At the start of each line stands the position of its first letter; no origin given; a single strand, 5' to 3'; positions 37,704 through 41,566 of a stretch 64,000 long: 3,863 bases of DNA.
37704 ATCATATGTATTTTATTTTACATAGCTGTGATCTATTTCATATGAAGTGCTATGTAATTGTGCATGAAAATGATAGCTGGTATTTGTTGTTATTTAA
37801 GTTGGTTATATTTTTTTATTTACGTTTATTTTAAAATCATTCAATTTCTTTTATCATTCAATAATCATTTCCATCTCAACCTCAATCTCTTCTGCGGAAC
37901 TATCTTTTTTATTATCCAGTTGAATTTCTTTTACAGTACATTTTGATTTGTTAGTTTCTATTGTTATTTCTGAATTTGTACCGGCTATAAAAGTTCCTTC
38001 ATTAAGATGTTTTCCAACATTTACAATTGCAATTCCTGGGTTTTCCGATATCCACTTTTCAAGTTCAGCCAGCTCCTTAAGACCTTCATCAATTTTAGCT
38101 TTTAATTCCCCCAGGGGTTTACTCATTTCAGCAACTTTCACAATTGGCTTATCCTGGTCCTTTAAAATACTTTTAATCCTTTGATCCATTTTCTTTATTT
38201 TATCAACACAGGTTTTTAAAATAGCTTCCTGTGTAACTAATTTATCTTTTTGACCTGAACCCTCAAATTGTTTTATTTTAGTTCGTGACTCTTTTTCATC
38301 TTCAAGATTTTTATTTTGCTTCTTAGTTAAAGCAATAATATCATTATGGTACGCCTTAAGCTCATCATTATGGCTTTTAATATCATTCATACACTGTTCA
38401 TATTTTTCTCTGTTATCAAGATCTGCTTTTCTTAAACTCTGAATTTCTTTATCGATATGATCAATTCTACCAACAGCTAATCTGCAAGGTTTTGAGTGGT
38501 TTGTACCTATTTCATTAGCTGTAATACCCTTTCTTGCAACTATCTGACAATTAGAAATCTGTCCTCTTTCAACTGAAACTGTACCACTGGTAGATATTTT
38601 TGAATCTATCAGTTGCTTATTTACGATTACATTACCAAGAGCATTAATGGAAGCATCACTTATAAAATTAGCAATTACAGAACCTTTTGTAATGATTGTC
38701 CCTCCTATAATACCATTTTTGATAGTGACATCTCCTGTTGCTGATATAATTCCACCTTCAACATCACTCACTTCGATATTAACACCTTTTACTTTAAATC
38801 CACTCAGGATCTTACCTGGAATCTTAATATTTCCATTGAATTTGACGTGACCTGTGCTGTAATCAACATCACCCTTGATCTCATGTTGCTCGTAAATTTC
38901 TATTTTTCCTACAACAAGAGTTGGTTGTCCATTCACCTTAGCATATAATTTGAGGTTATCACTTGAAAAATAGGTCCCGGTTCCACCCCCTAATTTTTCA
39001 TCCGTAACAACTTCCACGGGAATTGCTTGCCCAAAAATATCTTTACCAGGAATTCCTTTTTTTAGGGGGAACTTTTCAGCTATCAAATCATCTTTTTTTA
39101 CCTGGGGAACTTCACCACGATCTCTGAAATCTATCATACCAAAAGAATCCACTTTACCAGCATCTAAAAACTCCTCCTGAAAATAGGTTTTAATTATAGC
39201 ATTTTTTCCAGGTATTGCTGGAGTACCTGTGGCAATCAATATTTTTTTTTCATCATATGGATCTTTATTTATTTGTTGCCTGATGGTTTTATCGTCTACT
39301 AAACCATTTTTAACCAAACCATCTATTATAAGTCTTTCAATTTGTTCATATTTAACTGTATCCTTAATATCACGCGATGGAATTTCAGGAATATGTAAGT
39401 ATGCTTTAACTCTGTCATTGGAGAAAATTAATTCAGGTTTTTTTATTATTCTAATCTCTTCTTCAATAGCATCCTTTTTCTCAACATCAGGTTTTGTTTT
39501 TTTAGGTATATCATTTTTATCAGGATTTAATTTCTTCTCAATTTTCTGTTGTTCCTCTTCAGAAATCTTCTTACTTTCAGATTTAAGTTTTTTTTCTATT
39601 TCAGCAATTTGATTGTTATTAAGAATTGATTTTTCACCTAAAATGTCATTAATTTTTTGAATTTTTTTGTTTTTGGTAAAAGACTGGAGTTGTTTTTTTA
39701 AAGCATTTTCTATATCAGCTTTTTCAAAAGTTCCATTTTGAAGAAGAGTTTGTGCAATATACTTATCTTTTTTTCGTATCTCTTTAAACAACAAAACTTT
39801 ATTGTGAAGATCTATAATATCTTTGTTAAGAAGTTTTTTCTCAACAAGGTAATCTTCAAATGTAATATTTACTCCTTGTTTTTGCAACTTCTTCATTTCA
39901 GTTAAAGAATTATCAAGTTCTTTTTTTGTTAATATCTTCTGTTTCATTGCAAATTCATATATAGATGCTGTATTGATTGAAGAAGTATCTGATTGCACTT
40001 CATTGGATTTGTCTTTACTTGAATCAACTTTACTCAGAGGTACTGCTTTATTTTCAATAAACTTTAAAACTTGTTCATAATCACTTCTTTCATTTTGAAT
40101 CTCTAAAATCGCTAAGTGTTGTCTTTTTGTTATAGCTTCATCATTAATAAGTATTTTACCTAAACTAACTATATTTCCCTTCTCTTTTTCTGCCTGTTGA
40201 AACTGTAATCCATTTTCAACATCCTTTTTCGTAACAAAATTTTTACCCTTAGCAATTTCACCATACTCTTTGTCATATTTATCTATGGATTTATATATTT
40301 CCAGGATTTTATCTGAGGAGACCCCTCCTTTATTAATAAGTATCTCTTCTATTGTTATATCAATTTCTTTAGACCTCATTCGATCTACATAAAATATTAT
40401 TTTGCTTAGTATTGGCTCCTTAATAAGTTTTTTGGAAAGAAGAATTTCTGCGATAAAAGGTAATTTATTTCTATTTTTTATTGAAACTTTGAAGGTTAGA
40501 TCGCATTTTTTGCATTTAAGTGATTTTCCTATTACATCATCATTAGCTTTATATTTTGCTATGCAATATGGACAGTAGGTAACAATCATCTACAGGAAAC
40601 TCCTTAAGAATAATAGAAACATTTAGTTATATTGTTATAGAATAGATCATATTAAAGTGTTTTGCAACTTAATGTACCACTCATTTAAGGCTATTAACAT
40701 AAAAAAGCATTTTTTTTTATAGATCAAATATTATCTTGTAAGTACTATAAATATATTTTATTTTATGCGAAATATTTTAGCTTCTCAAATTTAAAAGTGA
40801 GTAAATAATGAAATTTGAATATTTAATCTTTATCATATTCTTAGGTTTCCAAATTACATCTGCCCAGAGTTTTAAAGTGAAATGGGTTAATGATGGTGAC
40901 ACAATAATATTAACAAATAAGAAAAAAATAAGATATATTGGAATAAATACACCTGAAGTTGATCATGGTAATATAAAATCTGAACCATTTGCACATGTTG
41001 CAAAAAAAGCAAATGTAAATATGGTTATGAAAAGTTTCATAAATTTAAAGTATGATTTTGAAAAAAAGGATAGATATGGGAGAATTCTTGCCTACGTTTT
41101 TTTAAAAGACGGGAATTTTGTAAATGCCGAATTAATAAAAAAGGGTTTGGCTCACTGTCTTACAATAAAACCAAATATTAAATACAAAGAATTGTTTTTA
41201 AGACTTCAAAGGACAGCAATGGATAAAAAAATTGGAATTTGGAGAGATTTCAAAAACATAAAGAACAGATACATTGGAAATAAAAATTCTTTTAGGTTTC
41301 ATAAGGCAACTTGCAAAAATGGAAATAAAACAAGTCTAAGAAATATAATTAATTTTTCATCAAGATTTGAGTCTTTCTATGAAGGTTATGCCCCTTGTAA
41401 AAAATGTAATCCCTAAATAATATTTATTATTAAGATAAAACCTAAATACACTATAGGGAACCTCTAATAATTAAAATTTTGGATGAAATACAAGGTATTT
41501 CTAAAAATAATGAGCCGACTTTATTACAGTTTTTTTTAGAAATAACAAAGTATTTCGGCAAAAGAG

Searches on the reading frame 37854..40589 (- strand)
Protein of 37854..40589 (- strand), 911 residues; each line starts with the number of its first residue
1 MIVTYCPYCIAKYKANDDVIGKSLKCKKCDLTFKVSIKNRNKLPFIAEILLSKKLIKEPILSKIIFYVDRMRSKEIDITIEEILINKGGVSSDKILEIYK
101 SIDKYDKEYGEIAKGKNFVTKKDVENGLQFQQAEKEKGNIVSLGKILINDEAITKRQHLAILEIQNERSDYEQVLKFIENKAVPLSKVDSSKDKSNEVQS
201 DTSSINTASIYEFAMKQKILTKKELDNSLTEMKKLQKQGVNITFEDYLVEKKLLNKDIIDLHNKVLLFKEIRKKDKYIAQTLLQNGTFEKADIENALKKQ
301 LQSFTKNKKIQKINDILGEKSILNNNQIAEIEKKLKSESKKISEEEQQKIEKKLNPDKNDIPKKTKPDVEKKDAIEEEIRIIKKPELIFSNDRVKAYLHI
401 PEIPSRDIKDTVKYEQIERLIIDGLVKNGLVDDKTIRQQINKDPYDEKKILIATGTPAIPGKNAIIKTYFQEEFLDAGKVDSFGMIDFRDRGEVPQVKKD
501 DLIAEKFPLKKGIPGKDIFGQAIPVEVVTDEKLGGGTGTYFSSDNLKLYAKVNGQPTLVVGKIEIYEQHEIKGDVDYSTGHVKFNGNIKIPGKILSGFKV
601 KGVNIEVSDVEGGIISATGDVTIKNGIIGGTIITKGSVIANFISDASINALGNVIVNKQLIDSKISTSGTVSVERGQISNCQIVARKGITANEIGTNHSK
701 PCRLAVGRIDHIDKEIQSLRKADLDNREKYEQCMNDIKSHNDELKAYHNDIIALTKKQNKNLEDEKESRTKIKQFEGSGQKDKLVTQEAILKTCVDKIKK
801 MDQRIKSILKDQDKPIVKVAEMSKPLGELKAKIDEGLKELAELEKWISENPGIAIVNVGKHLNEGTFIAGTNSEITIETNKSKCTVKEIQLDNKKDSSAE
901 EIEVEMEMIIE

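Call 62: search_protein_families(library=pfam, proteins=[window:37854-40589:-], max_evalue=0.00001)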
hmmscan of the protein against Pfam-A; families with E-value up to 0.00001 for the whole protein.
window:37854-40589:- (911 aa): 2 families
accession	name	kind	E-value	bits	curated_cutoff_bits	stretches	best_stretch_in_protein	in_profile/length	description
PF03961.19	FapA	-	1.6e-35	123.4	31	1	569-773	3-223/272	Flagellar Assembly Protein A beta solenoid domain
PF20250.3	FapA_N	-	3.2e-28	98.7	27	1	388-558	4-175/178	Flagellar Assembly Protein A N-terminal region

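Call 78: find_encoding_contigs(protein=window:37854-40589:-, flank=10000, max_places=10)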
Protein window:37854-40589:- (911 aa): no gene with exactly this product is on record in the collection.

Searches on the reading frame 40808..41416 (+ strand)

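Call 62: search_protein_families(library=pfam, proteins=[window:40808-41416:+], max_evalue=0.00001)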
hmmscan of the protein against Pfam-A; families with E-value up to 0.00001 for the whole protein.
window:40808-41416:+ (202 aa): 1 family
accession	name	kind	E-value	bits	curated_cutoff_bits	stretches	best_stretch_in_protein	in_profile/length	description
PF00565.23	SNase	-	1.8e-22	80.3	21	1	40-146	1-106/107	Staphylococcal nuclease homologue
